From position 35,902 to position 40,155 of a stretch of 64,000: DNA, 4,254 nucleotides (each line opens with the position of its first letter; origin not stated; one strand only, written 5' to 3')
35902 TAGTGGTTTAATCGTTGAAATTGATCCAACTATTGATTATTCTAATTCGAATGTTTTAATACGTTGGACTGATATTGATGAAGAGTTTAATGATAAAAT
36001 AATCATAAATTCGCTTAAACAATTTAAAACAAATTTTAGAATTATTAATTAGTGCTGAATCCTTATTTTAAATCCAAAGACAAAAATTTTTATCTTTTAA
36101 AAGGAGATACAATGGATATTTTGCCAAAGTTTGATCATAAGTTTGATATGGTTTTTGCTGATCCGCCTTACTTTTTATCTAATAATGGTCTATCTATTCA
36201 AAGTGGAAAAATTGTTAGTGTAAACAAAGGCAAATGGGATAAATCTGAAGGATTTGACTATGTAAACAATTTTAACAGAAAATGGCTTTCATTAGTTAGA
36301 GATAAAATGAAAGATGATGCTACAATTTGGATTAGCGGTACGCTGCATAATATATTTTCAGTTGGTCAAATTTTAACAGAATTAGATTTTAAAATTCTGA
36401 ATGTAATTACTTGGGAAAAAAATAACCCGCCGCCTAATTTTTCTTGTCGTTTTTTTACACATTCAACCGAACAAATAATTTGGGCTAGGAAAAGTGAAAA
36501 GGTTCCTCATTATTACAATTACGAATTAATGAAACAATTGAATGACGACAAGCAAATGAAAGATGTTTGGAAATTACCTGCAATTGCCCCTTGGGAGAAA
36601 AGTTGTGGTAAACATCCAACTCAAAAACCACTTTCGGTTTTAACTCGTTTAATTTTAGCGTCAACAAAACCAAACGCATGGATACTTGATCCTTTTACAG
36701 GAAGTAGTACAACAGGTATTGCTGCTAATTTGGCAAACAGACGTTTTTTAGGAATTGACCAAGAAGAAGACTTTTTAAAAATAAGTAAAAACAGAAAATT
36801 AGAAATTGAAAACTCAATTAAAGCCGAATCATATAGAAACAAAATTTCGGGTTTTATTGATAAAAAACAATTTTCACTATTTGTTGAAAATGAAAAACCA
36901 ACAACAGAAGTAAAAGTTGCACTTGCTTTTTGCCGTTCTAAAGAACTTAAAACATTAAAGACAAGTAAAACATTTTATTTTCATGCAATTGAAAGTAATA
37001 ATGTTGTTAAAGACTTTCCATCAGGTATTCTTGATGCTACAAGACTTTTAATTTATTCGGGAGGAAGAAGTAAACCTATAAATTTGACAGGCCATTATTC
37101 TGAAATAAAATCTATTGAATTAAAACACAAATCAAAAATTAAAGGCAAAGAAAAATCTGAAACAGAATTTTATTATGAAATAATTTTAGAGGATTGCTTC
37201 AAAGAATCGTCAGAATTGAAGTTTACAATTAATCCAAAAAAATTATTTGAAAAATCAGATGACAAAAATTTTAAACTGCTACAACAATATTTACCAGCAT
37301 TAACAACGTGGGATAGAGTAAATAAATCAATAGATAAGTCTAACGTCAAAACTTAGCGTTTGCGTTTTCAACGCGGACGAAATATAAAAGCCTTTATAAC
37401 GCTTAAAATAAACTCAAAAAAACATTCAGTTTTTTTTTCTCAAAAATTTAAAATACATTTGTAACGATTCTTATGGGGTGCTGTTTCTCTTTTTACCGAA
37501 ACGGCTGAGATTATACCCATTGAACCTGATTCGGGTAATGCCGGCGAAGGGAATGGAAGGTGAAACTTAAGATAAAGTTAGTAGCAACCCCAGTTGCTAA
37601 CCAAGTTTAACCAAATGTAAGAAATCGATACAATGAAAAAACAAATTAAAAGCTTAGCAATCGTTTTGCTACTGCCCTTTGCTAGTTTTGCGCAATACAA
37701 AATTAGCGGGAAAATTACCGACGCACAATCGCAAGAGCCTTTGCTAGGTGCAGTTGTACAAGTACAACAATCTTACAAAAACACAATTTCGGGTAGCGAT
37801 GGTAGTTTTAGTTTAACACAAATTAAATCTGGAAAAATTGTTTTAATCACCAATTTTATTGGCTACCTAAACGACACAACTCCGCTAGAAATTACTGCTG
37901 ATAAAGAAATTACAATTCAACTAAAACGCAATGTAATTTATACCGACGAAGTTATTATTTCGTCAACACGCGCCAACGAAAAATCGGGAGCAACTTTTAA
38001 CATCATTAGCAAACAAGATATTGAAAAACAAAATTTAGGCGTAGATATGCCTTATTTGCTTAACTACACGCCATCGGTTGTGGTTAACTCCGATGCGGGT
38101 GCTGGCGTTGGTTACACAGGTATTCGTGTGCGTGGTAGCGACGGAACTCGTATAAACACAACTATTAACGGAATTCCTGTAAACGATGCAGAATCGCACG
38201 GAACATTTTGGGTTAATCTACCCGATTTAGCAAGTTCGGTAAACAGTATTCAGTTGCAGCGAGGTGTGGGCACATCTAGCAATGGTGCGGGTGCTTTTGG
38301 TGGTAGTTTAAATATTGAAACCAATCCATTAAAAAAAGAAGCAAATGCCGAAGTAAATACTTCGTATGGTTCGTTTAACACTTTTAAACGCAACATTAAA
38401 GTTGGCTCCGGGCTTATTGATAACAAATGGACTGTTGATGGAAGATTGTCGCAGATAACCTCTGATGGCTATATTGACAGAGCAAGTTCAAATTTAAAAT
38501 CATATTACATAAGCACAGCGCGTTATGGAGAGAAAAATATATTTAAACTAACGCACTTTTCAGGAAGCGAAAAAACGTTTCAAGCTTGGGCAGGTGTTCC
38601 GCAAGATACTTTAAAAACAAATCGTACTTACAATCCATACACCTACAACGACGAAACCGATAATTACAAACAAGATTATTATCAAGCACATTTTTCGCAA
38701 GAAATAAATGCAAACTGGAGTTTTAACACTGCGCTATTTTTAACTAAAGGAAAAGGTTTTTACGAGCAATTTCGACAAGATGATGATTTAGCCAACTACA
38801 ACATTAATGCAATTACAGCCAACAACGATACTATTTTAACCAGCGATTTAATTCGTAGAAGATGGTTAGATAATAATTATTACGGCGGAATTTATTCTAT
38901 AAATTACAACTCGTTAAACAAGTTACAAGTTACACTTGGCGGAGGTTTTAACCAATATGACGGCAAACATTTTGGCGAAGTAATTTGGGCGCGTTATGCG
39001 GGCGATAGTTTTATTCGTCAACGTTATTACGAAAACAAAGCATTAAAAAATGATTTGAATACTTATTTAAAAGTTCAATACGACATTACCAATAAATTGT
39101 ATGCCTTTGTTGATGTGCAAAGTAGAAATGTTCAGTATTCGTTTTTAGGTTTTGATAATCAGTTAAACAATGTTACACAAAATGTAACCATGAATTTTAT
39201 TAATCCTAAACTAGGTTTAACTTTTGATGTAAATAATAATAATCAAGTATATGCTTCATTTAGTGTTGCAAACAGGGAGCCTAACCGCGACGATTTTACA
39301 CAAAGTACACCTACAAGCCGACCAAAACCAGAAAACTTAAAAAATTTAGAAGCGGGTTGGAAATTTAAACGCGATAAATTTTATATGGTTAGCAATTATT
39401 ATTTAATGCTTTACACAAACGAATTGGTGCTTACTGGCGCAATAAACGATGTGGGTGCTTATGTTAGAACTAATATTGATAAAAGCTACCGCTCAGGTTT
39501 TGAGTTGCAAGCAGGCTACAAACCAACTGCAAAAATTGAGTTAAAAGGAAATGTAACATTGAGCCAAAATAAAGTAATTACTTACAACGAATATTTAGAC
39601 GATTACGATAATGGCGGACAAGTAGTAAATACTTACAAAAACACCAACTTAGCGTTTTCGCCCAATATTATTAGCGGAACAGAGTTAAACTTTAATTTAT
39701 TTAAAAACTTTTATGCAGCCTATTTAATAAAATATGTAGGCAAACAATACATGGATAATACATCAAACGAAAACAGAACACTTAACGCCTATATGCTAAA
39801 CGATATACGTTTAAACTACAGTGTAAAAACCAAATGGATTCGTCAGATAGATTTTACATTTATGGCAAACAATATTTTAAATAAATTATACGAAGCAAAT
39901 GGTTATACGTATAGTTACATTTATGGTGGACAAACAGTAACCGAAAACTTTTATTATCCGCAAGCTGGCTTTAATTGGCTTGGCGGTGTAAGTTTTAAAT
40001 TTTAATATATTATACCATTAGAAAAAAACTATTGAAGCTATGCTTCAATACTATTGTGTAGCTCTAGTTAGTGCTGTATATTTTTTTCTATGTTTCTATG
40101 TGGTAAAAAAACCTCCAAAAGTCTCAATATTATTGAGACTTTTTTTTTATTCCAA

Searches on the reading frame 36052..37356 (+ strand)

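Call 46: search_protein_families(library=ncbifam, proteins=[window:36052-37356:+], max_evalue=0.0001)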
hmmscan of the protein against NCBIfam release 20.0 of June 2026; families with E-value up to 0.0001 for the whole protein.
window:36052-37356:+ (434 aa): 3 families
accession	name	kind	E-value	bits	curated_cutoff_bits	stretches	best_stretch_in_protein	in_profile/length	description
NF050803.1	DnaMtaseCcrMCaul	equivalog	1.2e-66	225.1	830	1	15-279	6-277/350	adenine-specific DNA-methyltransferase CcrM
NF008572.0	PRK11524.1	equivalog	6.1e-25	87.9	292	1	155-263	162-269/294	adenine-specific DNA-methyltransferase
NF010253.0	PRK13699.1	subfamily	8.2e-17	61.6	244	1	158-259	113-215/226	DNA methyltransferase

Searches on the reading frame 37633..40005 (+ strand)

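Call 46: search_protein_families(library=ncbifam, proteins=[window:37633-40005:+], max_evalue=0.0001)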
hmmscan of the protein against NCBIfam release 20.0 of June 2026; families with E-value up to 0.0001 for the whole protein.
window:37633-40005:+ (790 aa): 3 families
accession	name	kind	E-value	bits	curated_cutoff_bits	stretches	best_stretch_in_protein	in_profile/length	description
TIGR01783.1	TonB-siderophor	subfamily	2.4e-23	82.7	223.5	1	121-767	5-637/649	TonB-dependent siderophore receptor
TIGR01786.1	TonB-hemlactrns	subfamily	8.2e-17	60.8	323.75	2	110-231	13-134/719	TonB-dependent hemoglobin/transferrin/lactoferrin family receptor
NF038079.1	TonB_sider_MxcH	equivalog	6.7e-08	31.1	925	1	110-256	124-264/792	TonB-dependent siderophore myxochelin receptor MxcH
